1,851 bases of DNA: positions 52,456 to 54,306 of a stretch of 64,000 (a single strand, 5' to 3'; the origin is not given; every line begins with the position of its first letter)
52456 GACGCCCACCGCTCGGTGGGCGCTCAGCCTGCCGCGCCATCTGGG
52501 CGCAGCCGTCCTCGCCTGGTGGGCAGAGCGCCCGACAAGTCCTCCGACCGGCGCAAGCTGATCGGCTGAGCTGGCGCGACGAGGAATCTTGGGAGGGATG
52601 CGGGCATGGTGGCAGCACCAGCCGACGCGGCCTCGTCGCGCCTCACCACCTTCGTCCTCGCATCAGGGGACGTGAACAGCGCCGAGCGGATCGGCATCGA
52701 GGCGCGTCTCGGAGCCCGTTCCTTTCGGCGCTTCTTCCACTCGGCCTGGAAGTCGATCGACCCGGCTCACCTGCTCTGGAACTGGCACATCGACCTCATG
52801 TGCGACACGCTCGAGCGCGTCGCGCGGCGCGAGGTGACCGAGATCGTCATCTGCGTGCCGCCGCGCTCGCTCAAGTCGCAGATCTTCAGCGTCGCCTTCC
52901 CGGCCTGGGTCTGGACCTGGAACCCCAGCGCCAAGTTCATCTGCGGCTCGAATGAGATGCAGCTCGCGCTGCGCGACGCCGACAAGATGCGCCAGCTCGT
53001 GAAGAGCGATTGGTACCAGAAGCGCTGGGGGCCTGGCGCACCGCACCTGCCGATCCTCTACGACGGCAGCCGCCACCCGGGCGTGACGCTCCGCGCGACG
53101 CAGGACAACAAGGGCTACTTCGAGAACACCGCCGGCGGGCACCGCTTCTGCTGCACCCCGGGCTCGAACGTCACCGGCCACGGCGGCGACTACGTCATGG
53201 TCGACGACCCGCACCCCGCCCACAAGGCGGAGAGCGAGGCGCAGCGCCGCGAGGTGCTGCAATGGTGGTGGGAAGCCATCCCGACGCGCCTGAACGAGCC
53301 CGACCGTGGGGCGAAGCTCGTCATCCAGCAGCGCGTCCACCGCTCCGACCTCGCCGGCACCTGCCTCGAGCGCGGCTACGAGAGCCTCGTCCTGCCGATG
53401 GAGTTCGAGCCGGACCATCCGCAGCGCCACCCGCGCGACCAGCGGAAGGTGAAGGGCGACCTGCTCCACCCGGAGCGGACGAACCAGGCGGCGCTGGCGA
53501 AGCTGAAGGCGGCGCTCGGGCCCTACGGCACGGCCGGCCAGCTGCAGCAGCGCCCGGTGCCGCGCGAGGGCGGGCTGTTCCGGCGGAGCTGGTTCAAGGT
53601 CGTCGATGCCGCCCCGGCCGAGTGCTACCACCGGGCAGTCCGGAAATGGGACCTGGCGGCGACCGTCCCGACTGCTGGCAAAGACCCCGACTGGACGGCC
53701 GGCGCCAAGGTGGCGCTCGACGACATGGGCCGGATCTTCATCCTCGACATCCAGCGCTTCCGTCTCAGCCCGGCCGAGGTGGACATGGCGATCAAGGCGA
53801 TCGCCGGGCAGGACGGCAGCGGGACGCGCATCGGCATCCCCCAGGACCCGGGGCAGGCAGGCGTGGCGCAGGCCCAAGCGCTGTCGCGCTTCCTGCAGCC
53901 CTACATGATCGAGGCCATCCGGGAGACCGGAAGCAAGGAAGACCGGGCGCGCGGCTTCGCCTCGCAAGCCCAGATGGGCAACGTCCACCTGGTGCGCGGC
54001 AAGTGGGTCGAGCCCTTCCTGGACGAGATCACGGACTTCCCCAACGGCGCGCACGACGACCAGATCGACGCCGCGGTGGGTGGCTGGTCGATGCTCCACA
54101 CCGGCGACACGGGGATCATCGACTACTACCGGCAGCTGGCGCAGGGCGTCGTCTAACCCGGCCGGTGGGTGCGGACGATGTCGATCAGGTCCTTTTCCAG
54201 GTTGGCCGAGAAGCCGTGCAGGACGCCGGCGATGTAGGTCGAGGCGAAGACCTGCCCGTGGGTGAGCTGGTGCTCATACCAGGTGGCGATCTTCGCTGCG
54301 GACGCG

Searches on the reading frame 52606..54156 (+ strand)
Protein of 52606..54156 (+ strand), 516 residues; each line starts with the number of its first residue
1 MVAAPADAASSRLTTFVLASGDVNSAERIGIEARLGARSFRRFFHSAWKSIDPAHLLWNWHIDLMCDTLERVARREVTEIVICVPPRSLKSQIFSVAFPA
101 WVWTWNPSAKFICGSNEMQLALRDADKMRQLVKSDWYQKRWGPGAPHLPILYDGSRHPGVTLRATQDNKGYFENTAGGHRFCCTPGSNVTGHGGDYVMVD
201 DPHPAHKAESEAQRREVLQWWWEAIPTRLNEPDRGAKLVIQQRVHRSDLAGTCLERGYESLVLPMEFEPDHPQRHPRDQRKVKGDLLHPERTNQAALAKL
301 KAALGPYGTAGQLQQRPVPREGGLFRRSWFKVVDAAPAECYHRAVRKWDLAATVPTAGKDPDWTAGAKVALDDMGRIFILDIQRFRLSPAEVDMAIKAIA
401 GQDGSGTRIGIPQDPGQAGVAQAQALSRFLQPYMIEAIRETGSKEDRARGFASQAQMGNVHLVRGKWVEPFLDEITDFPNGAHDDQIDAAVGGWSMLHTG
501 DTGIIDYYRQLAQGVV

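Call 21: search_protein_families(library=phrogs, proteins=[window:52606-54156:+], max_evalue=0.001)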
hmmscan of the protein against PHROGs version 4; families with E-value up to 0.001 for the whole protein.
window:52606-54156:+ (516 aa): 6 families
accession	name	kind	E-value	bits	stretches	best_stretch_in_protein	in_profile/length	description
phrog_38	-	head and packaging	3.7e-75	255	1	28-500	266-706/760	terminase large subunit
phrog_979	-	head and packaging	7.9e-46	158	1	320-500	411-602/642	terminase large subunit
phrog_4758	-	head and packaging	2.7e-35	122.9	1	34-259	14-223/243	terminase large subunit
phrog_12171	-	head and packaging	1.3e-24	87.4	1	404-500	2-98/110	terminase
phrog_9453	-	head and packaging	9.7e-21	75.4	1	320-498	8-211/233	terminase large subunit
phrog_5573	-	head and packaging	3.9e-18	66.8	1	283-492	23-229/250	terminase large subunit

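Call 29: find_related_loci(query=window:52606-54156:+, collection=viral_contigs, flank=10000)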
Query window:52606-54156:+ (516 aa) in viral_contigs; peptide patterns used: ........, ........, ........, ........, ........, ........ (x = any residue, [..] = any of these).
85 stretches matched a pattern; 77 encode a relative of the query (tblastn E <= 1e-3); 77 distinct loci.
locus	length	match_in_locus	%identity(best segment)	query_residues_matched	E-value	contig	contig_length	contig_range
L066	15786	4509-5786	70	90-513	0e+0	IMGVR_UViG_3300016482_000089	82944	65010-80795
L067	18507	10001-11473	59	15-509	0e+0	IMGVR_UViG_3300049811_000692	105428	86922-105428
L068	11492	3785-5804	59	5-510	1e-119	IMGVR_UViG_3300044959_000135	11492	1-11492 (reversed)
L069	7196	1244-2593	42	31-497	3e-117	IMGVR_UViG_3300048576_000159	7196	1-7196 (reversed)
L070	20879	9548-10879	42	43-497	2e-105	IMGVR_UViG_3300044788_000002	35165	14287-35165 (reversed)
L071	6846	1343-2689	41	43-497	6e-105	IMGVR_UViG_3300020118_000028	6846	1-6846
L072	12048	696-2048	40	39-490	1e-100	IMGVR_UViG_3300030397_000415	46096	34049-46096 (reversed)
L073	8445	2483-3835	42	27-489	9e-98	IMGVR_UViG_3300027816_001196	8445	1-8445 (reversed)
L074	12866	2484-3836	42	27-489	9e-98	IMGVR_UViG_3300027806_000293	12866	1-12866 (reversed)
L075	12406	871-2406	32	32-516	3e-66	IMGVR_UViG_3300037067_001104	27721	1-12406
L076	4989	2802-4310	31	21-505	1e-65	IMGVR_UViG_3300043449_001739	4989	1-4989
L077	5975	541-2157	38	26-512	2e-64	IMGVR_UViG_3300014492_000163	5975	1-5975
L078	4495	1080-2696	38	26-512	2e-64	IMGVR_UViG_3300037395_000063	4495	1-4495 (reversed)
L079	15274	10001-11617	38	26-512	2e-64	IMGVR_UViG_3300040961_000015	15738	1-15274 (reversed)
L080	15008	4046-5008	37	13-332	6e-64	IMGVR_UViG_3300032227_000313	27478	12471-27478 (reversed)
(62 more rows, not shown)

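Call 30: find_related_loci(query=window:52606-54156:+, collection=genome_contigs, flank=10000)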
Query window:52606-54156:+ (516 aa) in genome_contigs; peptide patterns used: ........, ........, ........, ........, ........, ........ (x = any residue, [..] = any of these).
31 stretches matched a pattern; 5 encode a relative of the query (tblastn E <= 1e-3); 5 distinct loci.
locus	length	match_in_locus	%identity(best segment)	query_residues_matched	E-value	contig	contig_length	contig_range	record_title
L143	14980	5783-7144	35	24-489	7e-72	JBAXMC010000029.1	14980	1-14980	MAG: Myxococcaceae bacterium isolate ELA443 MAG443_29, whole genome shotgun sequence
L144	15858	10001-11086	38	28-400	3e-63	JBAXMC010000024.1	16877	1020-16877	MAG: Myxococcaceae bacterium isolate ELA443 MAG443_24, whole genome shotgun sequence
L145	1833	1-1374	29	84-505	2e-50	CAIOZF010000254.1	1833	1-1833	MAG: uncultured Gammaproteobacteria bacterium isolate ErkenSummer_bin-3118 genome assembly, contig: bin-3118:254/254, wh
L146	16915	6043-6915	33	39-326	7e-41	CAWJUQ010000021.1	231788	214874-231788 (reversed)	MAG: uncultured Alphaproteobacteria bacterium isolate MFD09671.bin.1.176 genome assembly, contig: contig_7326, whole gen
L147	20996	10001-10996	31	179-488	4e-37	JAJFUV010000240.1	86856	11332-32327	MAG: Acidobacteriales bacterium isolate bin.513 k141_1007964, whole genome shotgun sequence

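Call 71: search_dna_similar(query=window:52606-54156:+, collection=phages, mode=protein, max_rows=15)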
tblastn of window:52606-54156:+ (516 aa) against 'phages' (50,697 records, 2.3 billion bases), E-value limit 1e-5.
Records with a match: 2654; places in all: 2656; records where one place covers at least 80% of the query: 428.
Best place of each record, by identity: <60% 2654.
By first word of the organism name: Escherichia 457; Mycobacterium 349; Klebsiella 317; Pseudomonas 241; Vibrio 166; Rheinheimera 115; Gordonia 98; Salmonella 96; Acinetobacter 90; Microbacterium 84; and 88 more.
By host as written in the record: - 298; Mycobacterium smegmatis mc2 155 265; Klebsiella pneumoniae 144; Escherichia coli 132; Rheinheimera sp. BAL341 115; Pseudomonas aeruginosa 73; Escherichia coli K-12 MG1655 65; Gordonia terrae 3612 57; and 566 more.
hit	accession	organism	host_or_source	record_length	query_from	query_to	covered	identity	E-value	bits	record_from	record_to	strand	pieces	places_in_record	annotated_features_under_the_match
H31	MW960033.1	Rhizobium phage RHph_X3_2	Sinorhizobium americanum X3_2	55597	25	497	92%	40.0%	4e-85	293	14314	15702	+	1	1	terminase large subunit protein | terminase small subunit protein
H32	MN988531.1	Rhizobium phage RHph_Y5A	Rhizobium phaseoli N161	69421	22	490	91%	39.3%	2e-83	288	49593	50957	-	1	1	terminase large subunit protein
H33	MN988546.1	Rhizobium phage RHph_Y2_4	Rhizobium phaseoli Y2_4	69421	22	490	91%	39.3%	2e-83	288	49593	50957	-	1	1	terminase large subunit protein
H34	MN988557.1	Rhizobium phage RHph_Y52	Rhizobium phaseoli IE6794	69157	22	489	91%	39.4%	3e-83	288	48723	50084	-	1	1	terminase large subunit protein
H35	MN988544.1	Rhizobium phage RHph_Y21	Rhizobium phaseoli N841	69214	22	489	91%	39.4%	3e-83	288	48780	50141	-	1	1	terminase large subunit protein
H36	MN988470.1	Rhizobium phage RHph_TM3_3_9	Rhizobium etli T3_9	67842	22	489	91%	39.2%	9e-83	286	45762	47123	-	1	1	terminase large subunit protein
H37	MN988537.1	Rhizobium phage RHph_TM3_3_10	Rhizobium etli T3_10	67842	22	489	91%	39.2%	9e-83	286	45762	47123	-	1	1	terminase large subunit protein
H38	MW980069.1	Rhizobium phage RHEph19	Rhizobium etli sv. phaseoli N561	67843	22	489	91%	39.2%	9e-83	286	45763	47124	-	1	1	terminase large subunit protein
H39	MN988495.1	Rhizobium phage RHph_TM3_3_13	Rhizobium etli T3_13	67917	22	489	91%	39.2%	9e-83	286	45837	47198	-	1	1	terminase large subunit protein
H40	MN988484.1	Rhizobium phage RHph_Y60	Rhizobium etli TAL182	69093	22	489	91%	38.3%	3e-81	281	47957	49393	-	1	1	terminase large subunit protein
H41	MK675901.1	Shewanella phage S0112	Shewanella indica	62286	30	495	90%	36.9%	4e-89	305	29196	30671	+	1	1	terminase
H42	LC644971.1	Acetobacter phage phiAO1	Acetobacter orleanensis NBRC 3170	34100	61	497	85%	37.7%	9e-65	233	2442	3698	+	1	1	phage Terminase protein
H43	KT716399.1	Pseudomonas phage POR1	Pseudomonas oryzihabitans J81P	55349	22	514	96%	33.1%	4e-62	226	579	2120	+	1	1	putative large terminase | putative small terminase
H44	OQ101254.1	Acinetobacter phage Acba_11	Acinetobacter baumannii 1326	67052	20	500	93%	33.2%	5e-65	234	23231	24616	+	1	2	terminase large subunit | DUF2280 domain-containing protein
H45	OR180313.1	Acinetobacter phage A2490.3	Acinetobacter baumannii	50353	20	500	93%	33.2%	5e-65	234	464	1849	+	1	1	hypothetical protein | transglycosylase-associated protein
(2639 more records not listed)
